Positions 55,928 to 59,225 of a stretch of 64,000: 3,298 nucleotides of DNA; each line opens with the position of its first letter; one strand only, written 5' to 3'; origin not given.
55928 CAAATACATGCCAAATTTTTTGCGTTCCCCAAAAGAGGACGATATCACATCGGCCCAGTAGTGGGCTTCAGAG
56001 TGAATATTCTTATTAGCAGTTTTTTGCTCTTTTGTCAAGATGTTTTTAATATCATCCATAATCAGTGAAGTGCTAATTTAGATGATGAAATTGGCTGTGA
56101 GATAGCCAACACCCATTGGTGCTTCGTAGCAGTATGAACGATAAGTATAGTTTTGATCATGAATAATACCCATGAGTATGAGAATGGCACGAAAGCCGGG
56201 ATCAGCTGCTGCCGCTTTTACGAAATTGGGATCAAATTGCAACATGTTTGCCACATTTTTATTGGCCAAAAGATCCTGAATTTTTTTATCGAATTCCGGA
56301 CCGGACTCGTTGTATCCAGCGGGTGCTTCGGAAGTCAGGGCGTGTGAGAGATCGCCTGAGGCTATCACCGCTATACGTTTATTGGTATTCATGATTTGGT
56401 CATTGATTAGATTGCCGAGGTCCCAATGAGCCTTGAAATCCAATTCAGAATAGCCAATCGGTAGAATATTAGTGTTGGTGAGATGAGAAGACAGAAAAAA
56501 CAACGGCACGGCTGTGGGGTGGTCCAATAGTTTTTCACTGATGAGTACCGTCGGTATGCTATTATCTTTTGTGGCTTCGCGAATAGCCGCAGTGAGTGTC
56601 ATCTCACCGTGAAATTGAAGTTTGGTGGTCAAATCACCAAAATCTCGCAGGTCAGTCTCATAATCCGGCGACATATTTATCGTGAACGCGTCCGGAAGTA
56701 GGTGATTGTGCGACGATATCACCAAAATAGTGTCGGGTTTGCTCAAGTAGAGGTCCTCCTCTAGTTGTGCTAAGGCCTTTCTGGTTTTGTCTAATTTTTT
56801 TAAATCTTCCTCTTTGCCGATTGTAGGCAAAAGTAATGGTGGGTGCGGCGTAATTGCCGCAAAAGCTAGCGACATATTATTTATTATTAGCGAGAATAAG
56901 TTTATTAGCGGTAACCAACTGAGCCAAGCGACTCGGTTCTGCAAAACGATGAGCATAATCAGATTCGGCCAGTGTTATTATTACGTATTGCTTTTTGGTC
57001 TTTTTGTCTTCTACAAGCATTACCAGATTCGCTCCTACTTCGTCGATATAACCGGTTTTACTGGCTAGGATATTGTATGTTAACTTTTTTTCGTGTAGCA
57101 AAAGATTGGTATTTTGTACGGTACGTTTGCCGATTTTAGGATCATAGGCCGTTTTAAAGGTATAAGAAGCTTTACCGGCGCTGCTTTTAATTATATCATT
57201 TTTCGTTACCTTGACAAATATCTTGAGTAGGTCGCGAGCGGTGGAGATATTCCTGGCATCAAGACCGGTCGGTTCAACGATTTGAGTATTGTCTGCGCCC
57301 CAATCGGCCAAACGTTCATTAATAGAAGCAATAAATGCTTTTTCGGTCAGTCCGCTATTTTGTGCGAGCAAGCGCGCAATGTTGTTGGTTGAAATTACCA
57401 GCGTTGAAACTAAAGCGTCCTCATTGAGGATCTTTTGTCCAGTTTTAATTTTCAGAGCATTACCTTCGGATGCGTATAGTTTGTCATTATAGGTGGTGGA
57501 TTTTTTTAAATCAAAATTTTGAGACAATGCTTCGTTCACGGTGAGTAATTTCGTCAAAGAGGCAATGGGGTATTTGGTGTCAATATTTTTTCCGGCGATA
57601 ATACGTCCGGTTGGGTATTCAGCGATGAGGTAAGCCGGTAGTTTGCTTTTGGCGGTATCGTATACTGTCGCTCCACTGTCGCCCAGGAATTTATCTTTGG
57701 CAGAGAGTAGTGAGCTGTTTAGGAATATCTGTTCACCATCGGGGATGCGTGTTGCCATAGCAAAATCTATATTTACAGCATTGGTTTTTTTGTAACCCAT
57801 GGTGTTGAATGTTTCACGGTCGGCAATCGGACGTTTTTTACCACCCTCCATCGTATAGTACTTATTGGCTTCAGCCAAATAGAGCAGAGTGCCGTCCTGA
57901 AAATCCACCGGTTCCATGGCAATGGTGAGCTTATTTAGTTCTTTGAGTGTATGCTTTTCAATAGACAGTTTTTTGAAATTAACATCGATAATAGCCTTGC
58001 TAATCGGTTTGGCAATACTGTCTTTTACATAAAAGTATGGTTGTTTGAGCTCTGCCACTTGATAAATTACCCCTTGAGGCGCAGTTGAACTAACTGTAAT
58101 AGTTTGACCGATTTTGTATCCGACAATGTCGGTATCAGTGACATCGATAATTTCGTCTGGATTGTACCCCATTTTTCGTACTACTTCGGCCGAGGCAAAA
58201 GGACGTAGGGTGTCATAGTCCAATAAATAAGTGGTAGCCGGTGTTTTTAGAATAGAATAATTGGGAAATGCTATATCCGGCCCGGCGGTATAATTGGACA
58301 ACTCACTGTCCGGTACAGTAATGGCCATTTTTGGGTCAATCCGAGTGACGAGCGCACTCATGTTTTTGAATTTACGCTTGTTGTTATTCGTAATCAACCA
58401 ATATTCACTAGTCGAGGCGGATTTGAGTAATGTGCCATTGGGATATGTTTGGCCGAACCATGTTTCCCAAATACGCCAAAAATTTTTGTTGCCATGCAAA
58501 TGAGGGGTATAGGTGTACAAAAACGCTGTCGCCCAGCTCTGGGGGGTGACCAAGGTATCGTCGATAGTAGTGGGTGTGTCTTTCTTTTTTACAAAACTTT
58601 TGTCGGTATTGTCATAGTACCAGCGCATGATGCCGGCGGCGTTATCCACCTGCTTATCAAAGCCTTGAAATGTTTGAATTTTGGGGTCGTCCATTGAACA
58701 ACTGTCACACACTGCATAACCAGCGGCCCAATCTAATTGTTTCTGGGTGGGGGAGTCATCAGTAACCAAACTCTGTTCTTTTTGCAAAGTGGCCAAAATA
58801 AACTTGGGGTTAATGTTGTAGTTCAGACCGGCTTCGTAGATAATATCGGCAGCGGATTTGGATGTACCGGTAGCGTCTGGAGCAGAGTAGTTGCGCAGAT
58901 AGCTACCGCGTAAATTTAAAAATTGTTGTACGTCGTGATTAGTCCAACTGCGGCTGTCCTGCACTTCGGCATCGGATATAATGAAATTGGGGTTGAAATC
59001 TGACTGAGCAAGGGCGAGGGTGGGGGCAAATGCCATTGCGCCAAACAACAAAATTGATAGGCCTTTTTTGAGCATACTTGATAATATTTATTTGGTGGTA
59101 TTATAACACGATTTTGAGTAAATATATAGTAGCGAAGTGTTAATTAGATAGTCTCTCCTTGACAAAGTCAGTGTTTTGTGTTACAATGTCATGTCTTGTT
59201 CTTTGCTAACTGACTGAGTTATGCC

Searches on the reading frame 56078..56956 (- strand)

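Call 33: search_protein_families(library=pfam, proteins=[window:56078-56956:-], max_evalue=0.001)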
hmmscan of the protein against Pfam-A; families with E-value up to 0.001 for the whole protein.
window:56078-56956:- (292 aa): 2 families
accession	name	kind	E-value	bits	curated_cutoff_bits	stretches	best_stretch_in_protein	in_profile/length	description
PF02900.23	LigB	-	2.6e-34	119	26.3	1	33-282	2-263/269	Catalytic LigB subunit of aromatic ring-opening dioxygenase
PF01875.22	Memo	-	2.2e-06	27.5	27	1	72-238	60-212/269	Memo-like protein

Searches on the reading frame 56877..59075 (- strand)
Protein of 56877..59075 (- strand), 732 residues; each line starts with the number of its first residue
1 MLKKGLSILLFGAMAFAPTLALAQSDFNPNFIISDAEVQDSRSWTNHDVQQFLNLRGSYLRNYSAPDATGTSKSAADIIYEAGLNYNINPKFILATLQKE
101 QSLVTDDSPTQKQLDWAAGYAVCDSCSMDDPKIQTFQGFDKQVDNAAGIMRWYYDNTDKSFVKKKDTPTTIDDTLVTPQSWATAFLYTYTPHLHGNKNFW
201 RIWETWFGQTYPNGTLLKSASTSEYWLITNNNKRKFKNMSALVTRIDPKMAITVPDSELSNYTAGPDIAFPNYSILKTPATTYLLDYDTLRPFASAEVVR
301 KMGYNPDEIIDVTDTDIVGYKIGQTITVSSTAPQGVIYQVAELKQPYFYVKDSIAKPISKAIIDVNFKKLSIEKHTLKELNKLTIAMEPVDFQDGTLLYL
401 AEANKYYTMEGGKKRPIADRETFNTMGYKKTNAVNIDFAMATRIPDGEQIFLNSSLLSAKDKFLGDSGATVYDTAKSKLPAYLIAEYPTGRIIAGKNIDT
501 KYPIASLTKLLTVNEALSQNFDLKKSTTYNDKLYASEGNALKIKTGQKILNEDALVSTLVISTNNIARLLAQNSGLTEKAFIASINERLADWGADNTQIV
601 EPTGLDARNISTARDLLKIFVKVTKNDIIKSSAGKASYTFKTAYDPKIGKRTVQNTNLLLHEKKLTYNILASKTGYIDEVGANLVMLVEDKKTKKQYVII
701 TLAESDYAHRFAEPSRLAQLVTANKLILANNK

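Call 33: search_protein_families(library=pfam, proteins=[window:56877-59075:-], max_evalue=0.001)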
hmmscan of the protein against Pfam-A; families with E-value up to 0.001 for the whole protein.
window:56877-59075:- (732 aa): 2 families
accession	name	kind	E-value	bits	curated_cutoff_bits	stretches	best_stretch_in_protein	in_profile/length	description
PF00768.25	Peptidase_S11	-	7.7e-30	104.5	27.6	1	481-698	14-233/239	D-alanyl-D-alanine carboxypeptidase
PF13354.11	Beta-lactamase2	-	7.7e-10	38.9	22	1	492-701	12-212/214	Beta-lactamase enzyme family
